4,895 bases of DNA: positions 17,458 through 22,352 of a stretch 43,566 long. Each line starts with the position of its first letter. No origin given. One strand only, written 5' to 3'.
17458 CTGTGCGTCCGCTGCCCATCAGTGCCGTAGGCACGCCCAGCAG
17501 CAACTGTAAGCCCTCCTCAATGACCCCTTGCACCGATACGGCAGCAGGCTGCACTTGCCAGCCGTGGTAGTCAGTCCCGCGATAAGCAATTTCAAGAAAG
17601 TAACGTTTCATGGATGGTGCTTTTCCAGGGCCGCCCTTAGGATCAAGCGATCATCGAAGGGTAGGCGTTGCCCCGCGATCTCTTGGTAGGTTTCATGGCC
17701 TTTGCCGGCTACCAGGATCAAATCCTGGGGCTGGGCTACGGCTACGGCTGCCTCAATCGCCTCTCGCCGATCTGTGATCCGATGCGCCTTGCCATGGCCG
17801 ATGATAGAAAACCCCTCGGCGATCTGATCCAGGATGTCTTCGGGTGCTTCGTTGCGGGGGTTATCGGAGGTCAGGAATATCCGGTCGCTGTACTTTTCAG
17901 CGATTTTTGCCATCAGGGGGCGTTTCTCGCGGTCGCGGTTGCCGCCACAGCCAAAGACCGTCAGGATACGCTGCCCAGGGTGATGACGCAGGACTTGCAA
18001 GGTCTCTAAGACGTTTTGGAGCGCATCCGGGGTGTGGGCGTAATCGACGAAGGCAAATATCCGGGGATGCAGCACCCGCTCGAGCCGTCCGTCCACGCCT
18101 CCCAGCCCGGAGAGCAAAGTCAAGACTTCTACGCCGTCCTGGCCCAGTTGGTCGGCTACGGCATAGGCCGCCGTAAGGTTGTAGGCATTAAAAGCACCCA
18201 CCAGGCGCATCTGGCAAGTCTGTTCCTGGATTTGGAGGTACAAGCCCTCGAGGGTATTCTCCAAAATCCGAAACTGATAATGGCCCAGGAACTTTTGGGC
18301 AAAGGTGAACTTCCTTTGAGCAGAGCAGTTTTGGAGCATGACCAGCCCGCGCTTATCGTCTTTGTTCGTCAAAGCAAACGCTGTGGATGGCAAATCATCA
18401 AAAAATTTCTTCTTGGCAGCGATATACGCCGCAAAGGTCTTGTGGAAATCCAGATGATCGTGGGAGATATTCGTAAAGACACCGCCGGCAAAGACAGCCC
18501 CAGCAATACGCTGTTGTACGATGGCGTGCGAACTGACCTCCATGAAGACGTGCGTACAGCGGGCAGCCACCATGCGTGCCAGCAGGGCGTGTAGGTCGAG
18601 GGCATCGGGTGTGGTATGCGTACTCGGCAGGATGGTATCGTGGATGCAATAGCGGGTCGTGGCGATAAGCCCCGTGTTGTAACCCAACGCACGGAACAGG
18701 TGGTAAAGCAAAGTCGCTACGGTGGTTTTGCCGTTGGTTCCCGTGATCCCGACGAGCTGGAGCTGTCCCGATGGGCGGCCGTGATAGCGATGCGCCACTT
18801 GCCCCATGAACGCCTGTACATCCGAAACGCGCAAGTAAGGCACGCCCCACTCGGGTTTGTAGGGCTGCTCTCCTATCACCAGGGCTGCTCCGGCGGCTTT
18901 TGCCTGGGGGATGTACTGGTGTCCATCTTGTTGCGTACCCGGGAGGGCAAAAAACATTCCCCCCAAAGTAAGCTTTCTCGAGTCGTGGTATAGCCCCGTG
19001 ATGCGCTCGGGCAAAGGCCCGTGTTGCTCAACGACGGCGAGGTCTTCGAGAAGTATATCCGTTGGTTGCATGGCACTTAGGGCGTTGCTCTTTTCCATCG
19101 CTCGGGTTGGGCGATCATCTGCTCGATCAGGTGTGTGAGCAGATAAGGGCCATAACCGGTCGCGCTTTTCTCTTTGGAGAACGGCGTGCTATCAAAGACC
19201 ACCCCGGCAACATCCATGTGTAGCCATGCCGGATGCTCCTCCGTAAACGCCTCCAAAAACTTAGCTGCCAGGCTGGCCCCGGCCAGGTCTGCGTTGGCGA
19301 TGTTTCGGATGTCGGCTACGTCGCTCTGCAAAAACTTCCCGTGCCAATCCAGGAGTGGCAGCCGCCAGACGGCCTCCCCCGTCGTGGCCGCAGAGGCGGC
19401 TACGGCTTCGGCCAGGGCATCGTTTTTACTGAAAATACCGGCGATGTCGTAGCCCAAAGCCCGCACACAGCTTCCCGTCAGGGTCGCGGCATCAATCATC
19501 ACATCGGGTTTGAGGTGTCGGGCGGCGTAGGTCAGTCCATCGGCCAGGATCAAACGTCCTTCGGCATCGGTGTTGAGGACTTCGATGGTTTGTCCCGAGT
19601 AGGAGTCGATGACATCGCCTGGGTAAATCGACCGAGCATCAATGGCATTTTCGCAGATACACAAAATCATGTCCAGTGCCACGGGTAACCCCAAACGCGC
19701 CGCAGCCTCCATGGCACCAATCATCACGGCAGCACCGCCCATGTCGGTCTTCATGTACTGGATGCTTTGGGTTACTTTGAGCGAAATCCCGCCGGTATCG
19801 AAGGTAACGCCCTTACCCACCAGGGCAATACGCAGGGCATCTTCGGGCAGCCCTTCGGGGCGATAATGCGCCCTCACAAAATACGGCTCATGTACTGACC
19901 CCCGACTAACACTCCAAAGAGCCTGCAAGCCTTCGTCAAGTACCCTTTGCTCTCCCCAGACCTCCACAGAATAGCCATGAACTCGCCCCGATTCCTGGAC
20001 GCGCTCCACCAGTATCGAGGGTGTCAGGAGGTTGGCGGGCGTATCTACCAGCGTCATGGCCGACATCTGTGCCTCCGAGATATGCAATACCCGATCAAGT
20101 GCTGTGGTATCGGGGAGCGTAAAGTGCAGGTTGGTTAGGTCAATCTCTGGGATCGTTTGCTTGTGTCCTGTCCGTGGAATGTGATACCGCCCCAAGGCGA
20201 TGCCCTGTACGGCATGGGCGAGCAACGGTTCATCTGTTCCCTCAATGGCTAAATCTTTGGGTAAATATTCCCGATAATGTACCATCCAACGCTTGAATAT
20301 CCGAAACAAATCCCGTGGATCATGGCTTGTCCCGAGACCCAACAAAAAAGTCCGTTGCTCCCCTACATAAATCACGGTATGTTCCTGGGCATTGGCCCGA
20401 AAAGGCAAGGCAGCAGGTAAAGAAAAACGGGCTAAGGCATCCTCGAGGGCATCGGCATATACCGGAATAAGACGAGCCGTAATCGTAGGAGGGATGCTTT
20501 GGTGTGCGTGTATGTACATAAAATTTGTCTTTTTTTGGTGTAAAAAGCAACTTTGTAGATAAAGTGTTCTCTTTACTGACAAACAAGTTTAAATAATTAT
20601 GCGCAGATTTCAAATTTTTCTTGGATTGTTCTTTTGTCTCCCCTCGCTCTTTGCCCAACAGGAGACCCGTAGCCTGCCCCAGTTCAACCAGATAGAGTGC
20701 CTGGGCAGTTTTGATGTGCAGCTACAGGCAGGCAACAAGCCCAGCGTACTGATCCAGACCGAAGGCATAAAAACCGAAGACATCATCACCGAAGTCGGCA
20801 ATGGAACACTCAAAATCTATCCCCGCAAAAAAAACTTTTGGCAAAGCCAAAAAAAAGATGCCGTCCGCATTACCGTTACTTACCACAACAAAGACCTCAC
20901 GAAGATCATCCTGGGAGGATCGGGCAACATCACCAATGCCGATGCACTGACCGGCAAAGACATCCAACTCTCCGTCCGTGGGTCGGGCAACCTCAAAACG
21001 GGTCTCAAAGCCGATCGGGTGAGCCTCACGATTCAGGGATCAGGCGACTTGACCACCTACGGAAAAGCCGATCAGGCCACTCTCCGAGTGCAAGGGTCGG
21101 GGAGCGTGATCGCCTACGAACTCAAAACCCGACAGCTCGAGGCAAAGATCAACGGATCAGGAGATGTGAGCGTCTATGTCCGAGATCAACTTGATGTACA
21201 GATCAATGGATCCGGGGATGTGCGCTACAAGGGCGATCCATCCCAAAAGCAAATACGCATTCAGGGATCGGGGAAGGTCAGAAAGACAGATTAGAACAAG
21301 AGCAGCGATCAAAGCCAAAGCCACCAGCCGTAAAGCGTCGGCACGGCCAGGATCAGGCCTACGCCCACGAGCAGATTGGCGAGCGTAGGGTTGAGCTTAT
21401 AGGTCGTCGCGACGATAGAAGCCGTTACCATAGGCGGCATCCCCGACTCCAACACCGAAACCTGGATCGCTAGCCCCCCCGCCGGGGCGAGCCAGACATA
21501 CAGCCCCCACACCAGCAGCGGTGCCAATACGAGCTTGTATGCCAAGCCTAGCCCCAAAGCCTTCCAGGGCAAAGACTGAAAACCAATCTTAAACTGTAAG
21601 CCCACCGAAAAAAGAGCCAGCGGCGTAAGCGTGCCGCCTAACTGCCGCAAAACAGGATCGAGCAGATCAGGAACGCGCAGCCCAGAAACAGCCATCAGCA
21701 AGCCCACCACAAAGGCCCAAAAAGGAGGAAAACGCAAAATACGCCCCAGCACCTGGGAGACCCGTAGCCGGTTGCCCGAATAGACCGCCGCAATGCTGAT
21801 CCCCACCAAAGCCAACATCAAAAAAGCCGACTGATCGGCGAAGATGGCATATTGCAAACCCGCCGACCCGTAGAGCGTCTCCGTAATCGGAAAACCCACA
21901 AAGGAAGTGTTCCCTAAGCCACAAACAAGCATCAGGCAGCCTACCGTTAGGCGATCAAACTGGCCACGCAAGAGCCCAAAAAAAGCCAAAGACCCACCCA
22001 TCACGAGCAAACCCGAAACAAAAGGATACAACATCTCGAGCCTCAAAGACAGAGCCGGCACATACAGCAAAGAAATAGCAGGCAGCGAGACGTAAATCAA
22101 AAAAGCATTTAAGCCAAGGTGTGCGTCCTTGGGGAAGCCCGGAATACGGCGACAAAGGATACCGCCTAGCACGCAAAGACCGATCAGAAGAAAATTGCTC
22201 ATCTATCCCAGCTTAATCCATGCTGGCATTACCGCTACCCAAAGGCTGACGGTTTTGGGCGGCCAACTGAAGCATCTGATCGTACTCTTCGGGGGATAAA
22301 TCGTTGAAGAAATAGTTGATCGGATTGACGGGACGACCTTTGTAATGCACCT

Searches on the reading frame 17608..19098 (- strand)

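Call 45: search_protein_families(library=pfam, proteins=[window:17608-19098:-], max_evalue=0.00001)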
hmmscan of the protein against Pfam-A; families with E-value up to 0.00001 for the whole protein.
window:17608-19098:- (496 aa): 3 families
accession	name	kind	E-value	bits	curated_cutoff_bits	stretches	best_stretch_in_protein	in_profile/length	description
PF08245.18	Mur_ligase_M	-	1.5e-47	162.6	24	1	118-315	1-200/200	Mur ligase middle domain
PF02875.26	Mur_ligase_C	-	1.2e-32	113.8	28.4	1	337-467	1-127/127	Mur ligase, glutamate ligase domain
PF01225.30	Mur_ligase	-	4.5e-10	40.2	21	1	33-105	2-94/95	Mur ligase family, catalytic domain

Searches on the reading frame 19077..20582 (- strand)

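Call 45: search_protein_families(library=pfam, proteins=[window:19077-20582:-], max_evalue=0.00001)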
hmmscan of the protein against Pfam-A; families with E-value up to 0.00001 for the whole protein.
window:19077-20582:- (501 aa): 1 family
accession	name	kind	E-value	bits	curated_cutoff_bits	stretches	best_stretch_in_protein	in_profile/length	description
PF00883.26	Peptidase_M17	-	5.9e-107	358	25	1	175-482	3-309/310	Cytosol aminopeptidase family, catalytic domain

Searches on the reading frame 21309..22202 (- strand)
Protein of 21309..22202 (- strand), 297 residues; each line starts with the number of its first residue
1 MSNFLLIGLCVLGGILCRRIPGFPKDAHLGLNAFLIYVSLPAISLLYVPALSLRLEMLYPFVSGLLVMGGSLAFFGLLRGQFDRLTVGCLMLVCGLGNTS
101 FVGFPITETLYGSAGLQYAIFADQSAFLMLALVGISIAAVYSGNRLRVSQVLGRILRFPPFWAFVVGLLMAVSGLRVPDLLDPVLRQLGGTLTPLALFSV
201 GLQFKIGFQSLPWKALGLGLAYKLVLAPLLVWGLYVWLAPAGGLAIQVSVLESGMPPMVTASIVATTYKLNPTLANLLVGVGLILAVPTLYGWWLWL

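Call 45: search_protein_families(library=pfam, proteins=[window:21309-22202:-], max_evalue=0.00001)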
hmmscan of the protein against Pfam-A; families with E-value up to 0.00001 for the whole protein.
window:21309-22202:- (297 aa): 1 family
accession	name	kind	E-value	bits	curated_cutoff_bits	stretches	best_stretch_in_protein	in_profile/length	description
PF03547.23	Mem_trans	-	2.1e-22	79.7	25.7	1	9-293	12-342/343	Membrane transport protein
